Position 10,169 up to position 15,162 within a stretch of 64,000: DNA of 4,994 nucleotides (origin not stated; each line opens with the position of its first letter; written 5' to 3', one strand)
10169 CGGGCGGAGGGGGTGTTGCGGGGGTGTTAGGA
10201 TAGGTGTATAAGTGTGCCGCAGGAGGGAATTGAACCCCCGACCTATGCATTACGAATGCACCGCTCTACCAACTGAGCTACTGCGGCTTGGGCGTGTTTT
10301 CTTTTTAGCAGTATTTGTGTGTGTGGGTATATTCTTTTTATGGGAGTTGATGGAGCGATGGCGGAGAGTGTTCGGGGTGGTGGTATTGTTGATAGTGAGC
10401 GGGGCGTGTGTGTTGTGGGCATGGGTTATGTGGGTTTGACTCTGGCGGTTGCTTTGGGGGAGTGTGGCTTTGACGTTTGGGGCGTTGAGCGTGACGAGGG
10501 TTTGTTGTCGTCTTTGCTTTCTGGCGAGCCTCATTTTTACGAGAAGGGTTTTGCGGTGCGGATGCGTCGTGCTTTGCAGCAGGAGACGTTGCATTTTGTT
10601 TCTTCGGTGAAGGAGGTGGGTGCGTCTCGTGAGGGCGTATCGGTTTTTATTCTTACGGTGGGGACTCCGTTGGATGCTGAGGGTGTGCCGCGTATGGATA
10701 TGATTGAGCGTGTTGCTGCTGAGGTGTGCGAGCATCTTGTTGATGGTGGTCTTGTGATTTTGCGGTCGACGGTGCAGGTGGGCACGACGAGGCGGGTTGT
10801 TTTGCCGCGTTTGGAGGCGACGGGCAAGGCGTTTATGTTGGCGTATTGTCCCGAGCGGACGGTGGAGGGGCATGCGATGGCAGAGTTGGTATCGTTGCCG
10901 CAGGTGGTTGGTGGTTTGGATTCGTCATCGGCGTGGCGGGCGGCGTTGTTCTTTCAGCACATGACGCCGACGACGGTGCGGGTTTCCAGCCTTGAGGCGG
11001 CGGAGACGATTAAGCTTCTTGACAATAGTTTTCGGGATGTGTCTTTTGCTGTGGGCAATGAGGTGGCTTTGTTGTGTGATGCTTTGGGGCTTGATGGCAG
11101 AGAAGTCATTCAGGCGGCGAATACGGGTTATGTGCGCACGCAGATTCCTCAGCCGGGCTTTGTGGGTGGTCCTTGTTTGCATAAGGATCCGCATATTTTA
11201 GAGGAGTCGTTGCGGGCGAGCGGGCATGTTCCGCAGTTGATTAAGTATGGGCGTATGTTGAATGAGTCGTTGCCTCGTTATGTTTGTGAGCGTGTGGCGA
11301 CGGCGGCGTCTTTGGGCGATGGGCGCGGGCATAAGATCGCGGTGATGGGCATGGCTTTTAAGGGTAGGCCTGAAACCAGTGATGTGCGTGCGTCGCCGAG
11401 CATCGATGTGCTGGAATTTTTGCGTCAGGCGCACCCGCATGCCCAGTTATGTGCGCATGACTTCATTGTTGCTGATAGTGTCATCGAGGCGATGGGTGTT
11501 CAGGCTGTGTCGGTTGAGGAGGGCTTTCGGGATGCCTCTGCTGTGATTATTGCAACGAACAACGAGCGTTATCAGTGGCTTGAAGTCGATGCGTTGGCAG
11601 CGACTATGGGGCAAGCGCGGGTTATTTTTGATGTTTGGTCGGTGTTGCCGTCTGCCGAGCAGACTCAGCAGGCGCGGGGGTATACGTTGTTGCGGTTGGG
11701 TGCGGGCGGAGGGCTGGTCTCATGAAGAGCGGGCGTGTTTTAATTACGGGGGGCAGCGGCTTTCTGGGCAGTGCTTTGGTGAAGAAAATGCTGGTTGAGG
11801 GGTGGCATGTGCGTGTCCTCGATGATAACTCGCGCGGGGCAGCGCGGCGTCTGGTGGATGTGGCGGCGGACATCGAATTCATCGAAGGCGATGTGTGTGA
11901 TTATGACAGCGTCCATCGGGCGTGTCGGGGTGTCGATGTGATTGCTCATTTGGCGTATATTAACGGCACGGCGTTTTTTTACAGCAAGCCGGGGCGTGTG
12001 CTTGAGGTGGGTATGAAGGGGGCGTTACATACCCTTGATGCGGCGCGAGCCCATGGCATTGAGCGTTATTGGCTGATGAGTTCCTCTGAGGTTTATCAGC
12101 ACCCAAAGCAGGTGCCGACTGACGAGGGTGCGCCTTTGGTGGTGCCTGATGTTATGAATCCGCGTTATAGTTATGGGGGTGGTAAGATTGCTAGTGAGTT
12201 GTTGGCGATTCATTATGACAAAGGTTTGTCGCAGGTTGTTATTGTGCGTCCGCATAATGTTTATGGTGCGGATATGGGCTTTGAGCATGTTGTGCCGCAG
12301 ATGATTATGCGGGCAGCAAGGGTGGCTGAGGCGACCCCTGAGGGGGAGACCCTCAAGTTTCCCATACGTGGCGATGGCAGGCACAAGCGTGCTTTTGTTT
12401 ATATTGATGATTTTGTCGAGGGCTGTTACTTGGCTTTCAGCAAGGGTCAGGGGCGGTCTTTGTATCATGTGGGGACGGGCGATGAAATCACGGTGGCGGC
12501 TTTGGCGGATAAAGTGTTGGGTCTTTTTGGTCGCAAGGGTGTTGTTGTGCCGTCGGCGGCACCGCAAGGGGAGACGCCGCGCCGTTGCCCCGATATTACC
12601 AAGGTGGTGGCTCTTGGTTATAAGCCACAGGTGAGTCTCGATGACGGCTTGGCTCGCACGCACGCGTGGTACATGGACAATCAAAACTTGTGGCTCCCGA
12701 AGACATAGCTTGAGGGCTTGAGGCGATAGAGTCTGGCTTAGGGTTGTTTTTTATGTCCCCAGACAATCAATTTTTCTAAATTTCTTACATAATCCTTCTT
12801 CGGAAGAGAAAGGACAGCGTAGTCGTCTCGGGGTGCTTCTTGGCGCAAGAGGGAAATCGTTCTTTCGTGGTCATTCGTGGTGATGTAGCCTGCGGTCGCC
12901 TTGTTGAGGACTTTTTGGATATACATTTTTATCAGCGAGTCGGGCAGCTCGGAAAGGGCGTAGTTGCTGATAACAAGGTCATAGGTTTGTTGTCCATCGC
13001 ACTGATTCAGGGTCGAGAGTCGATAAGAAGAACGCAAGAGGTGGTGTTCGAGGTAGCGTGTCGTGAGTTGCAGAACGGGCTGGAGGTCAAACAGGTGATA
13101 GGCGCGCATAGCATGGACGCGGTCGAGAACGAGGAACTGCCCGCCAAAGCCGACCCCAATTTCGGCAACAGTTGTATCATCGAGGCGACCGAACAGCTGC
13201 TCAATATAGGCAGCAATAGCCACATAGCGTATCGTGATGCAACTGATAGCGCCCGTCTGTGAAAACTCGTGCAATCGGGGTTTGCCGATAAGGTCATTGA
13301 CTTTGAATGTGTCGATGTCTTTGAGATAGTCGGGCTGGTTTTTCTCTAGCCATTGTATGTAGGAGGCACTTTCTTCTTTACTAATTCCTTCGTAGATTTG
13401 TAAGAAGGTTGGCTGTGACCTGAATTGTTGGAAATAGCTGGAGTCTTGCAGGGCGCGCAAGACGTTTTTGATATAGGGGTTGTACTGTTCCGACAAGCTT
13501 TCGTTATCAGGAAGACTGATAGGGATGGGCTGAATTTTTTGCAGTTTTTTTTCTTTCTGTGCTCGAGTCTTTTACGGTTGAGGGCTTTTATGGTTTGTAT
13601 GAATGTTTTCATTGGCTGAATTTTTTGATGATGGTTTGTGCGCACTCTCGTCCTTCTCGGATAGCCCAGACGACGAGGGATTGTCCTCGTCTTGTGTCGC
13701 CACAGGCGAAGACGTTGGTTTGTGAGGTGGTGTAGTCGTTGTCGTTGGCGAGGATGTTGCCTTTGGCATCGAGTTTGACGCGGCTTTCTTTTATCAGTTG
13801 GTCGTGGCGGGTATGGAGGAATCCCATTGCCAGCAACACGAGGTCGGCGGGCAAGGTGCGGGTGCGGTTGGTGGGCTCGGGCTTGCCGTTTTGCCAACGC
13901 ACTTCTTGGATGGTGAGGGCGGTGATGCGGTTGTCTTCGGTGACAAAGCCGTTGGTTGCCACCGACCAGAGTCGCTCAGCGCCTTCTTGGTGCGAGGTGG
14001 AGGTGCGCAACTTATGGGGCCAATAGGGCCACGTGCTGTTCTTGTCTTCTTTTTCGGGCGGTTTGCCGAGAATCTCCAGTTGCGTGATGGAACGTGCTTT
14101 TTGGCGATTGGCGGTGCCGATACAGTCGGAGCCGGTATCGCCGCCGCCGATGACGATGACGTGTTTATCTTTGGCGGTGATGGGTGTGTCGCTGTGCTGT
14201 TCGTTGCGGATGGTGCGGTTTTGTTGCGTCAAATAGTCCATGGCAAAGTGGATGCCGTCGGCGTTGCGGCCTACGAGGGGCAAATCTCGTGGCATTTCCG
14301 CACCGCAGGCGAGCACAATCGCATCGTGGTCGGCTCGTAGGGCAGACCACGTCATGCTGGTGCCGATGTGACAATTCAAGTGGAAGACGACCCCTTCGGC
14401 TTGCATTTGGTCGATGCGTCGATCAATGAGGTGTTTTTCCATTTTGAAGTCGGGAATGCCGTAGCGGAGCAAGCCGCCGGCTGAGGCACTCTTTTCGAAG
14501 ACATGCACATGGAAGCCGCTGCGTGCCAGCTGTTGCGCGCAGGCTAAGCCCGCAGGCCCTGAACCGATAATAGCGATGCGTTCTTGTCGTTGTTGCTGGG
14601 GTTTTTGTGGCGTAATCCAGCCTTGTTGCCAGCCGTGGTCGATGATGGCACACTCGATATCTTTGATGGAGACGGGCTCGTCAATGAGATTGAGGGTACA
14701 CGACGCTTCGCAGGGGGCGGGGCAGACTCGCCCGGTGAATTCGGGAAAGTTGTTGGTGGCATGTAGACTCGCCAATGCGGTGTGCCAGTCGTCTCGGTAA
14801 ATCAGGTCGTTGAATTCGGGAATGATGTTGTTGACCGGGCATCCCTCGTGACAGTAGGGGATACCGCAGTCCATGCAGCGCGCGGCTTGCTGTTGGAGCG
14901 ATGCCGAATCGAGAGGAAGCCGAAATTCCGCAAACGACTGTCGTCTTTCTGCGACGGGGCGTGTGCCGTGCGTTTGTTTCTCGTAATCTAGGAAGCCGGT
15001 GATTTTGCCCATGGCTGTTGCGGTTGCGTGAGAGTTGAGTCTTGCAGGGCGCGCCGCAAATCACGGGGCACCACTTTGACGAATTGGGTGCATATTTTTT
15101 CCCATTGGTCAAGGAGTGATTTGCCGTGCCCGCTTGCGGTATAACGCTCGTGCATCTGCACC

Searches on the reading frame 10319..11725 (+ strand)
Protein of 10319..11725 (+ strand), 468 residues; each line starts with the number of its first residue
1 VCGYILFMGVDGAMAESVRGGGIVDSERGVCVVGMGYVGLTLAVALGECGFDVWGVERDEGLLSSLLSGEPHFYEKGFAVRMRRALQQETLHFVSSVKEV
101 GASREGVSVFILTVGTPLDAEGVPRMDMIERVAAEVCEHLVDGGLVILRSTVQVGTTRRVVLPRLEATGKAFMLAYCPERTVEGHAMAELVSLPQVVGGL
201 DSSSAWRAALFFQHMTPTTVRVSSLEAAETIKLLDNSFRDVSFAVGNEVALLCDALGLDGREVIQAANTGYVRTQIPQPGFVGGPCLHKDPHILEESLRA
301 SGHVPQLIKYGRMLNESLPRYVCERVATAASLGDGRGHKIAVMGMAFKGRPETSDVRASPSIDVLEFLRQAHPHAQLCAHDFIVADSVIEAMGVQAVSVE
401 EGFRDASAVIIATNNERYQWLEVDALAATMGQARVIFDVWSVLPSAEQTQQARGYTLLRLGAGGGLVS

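Call 7: search_protein_families(library=pfam, proteins=[window:10319-11725:+])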
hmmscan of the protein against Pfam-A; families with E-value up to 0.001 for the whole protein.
window:10319-11725:+ (468 aa): 3 families
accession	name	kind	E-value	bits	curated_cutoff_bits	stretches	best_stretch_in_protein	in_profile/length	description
PF03721.20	UDPG_MGDP_dh_N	-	5.6e-35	121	27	1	30-205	3-180/187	UDP-glucose/GDP-mannose dehydrogenase family, NAD binding domain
PF00984.24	UDPG_MGDP_dh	-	6.3e-19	68.3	25.4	1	226-316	1-93/94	UDP-glucose/GDP-mannose dehydrogenase family, central domain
PF03720.21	UDPG_MGDP_dh_C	-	1.1e-15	58.3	30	1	341-443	1-101/103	UDP-glucose/GDP-mannose dehydrogenase family, UDP binding domain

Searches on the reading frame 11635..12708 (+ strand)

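Call 7: search_protein_families(library=pfam, proteins=[window:11635-12708:+])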
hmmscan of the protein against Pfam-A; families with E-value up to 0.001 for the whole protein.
window:11635-12708:+ (357 aa): 9 families
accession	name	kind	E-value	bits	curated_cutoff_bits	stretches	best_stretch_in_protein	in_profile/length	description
PF01370.27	Epimerase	-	2.1e-43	148.9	20.9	1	35-279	1-239/240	NAD dependent epimerase/dehydratase family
PF16363.11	GDP_Man_Dehyd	-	9.2e-34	117.8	27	1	36-341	1-331/332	GDP-mannose 4,6 dehydratase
PF01073.25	3Beta_HSD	-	1.9e-18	67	22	1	36-165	1-135/280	3-beta hydroxysteroid dehydrogenase/isomerase family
PF13460.12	NAD_binding_10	-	1.8e-11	44.7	27.2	1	39-159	1-108/184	NAD(P)H-binding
PF02719.21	Polysacc_synt_2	-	3.4e-08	33.4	20.2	1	35-150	1-128/293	Polysaccharide biosynthesis protein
PF05368.20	NmrA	-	2.3e-07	31.2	27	1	33-104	3-74/298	NmrA-like family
PF04321.23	RmlD_sub_bind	-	2.8e-07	30.3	27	1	34-234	2-174/287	RmlD substrate binding domain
PF07993.18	NAD_binding_4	-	1.4e-06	28.1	20.1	1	37-211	1-209/258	Male sterility protein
PF00106.31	adh_short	-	6e-06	26.3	26.6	1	35-100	3-71/195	short chain dehydrogenase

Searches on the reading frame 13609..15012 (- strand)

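Call 7: search_protein_families(library=pfam, proteins=[window:13609-15012:-])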
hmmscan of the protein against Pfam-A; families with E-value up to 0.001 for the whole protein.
window:13609-15012:- (467 aa): 17 families
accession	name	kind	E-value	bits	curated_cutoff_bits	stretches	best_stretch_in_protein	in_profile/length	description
PF07992.20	Pyr_redox_2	-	5.1e-26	92.2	26.1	1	145-454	2-291/291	Pyridine nucleotide-disulphide oxidoreductase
PF14691.11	Fer4_20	-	3.9e-25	88.3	25.8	1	24-131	2-112/113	Dihydroprymidine dehydrogenase domain II, 4Fe-4S cluster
PF13738.12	Pyr_redox_3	-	1.2e-10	41.6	30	2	148-182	2-37/305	Pyridine nucleotide-disulphide oxidoreductase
PF13450.12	NAD_binding_8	-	2.6e-10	40.9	21.9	1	148-182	1-35/68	NAD(P)-binding Rossmann-like domain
PF01266.30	DAO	-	1.8e-08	34.8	27.9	1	145-179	1-35/353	FAD dependent oxidoreductase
PF00070.33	Pyr_redox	-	2.5e-07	31.6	22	0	145-177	1-33/82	Pyridine nucleotide-disulphide oxidoreductase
PF03486.20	HI0933_like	-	9.5e-07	28.9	50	1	145-179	2-36/244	HI0933-like protein Rossmann domain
PF01946.23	Thi4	-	2.2e-06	27.5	26.2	1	145-183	19-58/235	Thi4 family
PF00890.30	FAD_binding_2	-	3.2e-05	23.7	20.4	1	146-180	2-36/414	FAD binding domain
PF12831.13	FAD_oxidored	-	3.3e-05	23.8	27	1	146-186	2-42/416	FAD dependent oxidoreductase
PF13454.12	NAD_binding_9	-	7.3e-05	23.2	21.8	0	147-180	1-38/155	FAD-NAD(P)-binding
PF01494.25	FAD_binding_3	-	8.5e-05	22.4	22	1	146-178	4-36/349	FAD binding domain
PF01593.30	Amino_oxidase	-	8.7e-05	22.4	19.8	1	154-183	2-31/443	Flavin containing amine oxidoreductase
PF03853.21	YjeF_N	-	0.00039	20.9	24.9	0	279-323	23-67/169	YjeF-related protein N-terminus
PF05834.18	Lycopene_cycl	-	0.00059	19.5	23.4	0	146-177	2-35/380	Lycopene cyclase protein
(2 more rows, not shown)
